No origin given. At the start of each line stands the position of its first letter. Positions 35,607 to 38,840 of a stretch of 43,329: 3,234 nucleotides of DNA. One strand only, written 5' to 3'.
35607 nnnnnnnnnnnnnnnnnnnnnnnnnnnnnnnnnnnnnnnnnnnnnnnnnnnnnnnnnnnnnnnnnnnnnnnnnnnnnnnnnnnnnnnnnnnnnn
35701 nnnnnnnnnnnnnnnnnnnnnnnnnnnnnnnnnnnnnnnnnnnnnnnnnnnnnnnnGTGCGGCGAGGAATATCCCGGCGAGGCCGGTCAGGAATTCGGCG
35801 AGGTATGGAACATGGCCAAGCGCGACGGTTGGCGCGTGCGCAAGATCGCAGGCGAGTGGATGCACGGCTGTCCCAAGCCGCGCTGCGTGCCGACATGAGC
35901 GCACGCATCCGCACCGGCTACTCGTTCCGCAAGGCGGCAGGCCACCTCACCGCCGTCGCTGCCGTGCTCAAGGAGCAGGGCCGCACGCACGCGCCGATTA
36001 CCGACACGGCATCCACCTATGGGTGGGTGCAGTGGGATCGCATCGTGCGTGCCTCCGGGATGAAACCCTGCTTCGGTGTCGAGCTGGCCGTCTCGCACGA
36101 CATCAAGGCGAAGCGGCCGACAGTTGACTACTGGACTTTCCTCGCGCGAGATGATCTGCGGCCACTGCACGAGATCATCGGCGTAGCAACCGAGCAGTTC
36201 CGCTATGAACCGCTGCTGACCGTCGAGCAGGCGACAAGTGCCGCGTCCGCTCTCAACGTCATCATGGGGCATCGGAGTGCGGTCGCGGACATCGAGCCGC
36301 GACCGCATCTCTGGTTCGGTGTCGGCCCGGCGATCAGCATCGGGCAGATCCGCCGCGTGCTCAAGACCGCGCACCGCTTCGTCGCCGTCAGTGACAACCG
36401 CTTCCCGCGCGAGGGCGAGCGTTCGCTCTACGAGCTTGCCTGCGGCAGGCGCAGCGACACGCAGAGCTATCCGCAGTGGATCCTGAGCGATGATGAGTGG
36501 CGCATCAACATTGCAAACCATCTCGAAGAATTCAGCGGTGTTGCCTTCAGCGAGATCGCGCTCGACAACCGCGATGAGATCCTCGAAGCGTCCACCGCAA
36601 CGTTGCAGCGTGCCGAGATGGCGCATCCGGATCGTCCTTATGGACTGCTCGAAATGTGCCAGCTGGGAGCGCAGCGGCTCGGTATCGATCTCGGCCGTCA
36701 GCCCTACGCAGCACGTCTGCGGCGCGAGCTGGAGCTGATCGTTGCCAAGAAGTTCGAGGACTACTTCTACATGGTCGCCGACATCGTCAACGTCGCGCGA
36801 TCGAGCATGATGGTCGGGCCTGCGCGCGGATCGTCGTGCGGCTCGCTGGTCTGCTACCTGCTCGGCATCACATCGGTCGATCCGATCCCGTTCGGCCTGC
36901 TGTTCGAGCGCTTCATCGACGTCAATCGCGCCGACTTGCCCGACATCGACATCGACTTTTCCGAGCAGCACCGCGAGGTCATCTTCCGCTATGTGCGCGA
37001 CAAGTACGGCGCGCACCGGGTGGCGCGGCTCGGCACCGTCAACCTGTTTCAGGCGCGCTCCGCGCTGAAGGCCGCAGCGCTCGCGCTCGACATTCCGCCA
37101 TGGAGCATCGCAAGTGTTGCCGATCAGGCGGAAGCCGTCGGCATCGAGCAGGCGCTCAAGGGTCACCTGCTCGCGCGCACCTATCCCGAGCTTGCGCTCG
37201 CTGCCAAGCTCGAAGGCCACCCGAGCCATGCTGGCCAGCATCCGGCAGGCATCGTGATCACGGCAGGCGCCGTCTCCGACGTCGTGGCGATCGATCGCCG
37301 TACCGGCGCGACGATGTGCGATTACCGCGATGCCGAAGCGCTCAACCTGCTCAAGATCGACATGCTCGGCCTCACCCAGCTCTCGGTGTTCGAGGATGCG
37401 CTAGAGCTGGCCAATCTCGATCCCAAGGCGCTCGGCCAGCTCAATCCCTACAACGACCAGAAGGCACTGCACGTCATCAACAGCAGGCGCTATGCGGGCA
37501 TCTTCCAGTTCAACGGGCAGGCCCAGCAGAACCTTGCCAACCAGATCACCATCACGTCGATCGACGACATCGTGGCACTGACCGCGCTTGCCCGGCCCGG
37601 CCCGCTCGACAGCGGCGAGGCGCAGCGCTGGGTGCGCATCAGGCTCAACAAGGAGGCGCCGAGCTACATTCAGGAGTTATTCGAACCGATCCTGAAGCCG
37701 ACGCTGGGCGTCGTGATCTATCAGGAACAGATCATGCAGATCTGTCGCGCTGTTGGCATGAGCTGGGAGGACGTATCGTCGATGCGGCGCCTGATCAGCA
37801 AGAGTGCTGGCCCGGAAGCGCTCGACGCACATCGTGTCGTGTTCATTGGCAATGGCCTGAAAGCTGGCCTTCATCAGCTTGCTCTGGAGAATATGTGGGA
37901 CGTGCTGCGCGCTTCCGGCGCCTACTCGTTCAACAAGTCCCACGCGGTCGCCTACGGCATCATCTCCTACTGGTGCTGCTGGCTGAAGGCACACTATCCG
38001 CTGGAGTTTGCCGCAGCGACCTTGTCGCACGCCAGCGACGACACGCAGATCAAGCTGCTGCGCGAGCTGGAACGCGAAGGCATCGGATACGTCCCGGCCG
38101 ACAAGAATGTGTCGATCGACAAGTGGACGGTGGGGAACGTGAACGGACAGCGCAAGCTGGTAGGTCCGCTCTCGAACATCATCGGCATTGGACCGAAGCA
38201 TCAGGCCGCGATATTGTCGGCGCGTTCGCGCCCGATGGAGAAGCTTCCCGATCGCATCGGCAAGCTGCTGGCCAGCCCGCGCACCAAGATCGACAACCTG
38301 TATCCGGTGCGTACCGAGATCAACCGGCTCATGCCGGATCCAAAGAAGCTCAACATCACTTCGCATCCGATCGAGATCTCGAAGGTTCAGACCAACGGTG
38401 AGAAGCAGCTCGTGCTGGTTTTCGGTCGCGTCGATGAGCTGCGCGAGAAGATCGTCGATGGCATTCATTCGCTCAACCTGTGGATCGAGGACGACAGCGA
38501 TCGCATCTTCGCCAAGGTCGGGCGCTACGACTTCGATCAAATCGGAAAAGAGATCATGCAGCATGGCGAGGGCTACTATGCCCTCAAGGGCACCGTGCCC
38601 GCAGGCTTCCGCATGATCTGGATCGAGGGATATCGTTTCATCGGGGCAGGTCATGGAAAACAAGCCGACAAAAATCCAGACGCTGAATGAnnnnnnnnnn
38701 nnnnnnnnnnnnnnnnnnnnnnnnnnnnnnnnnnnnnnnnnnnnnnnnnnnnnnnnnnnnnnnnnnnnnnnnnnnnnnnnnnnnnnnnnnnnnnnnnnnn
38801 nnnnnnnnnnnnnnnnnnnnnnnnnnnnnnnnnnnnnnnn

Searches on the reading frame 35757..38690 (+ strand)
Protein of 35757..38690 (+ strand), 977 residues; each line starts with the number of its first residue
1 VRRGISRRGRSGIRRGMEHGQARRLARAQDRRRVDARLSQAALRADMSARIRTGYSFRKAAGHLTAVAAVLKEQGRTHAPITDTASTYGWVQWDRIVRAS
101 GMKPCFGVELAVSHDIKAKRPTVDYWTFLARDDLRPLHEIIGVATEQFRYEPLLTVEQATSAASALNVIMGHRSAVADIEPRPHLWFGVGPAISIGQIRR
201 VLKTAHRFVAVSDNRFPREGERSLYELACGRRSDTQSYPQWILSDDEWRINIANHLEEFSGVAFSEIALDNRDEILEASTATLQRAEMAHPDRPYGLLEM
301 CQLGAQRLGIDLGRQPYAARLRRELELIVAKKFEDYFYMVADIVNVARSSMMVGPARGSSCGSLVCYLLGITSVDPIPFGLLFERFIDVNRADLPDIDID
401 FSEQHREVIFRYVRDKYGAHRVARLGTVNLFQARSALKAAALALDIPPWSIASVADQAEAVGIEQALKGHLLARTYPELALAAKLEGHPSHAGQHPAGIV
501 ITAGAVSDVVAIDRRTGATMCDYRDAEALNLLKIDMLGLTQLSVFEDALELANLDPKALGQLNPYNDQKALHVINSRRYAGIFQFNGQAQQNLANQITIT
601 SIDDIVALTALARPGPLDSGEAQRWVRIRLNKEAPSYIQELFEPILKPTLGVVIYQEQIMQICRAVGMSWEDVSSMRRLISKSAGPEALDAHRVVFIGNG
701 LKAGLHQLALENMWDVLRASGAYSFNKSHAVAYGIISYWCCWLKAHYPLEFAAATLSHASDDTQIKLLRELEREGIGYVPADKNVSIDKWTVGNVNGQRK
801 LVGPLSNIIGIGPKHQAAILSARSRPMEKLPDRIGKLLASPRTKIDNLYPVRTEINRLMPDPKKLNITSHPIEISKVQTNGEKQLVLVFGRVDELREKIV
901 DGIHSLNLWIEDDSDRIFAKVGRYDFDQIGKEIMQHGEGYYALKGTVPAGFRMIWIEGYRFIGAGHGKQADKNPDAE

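Call 31: search_protein_families(library=phrogs, proteins=[window:35757-38690:+], max_evalue=0.001)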
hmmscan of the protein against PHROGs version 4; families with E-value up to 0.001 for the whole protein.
window:35757-38690:+ (977 aa): 9 families
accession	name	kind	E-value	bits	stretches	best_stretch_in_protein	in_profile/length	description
phrog_405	-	DNA, RNA and nucleotide metabolism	9.5e-195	650.7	2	204-839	236-905/1190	DNA polymerase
phrog_11165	-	DNA, RNA and nucleotide metabolism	2.9e-115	387.1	1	314-825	37-577/782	DNA polymerase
phrog_21652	-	DNA, RNA and nucleotide metabolism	9e-45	154.1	2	349-446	25-123/476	DNA polymerase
phrog_12219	-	DNA, RNA and nucleotide metabolism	1.1e-44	154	1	394-764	1-419/823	DNA polymerase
phrog_4335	-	unknown function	1e-21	78.6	1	701-825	9-131/421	-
phrog_13169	-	DNA, RNA and nucleotide metabolism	2.5e-17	63.9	1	315-389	336-411/463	DNA polymerase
phrog_7513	-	unknown function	6.2e-13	49.4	1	314-395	363-452/461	-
phrog_11127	-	DNA, RNA and nucleotide metabolism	5e-05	24.3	1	319-387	101-170/171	DNA polymerase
phrog_11778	-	DNA, RNA and nucleotide metabolism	0.00041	20.8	0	508-626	47-154/197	DNA polymerase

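Call 78: search_protein_families(library=pfam, proteins=[window:35757-38690:+], max_evalue=0.01)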
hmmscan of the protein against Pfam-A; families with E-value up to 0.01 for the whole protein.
window:35757-38690:+ (977 aa): 3 families
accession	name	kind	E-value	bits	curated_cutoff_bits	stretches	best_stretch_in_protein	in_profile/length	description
PF07733.18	DNA_pol3_alpha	-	1.7e-61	208.6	23.9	1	299-538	5-260/260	Bacterial DNA polymerase III alpha NTPase domain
PF17657.6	DNA_pol3_finger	-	2e-32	112.3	22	1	564-700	26-162/166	Bacterial DNA polymerase III alpha subunit finger domain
PF02811.25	PHP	-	0.0001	23.1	26.4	1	50-146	3-94/164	PHP domain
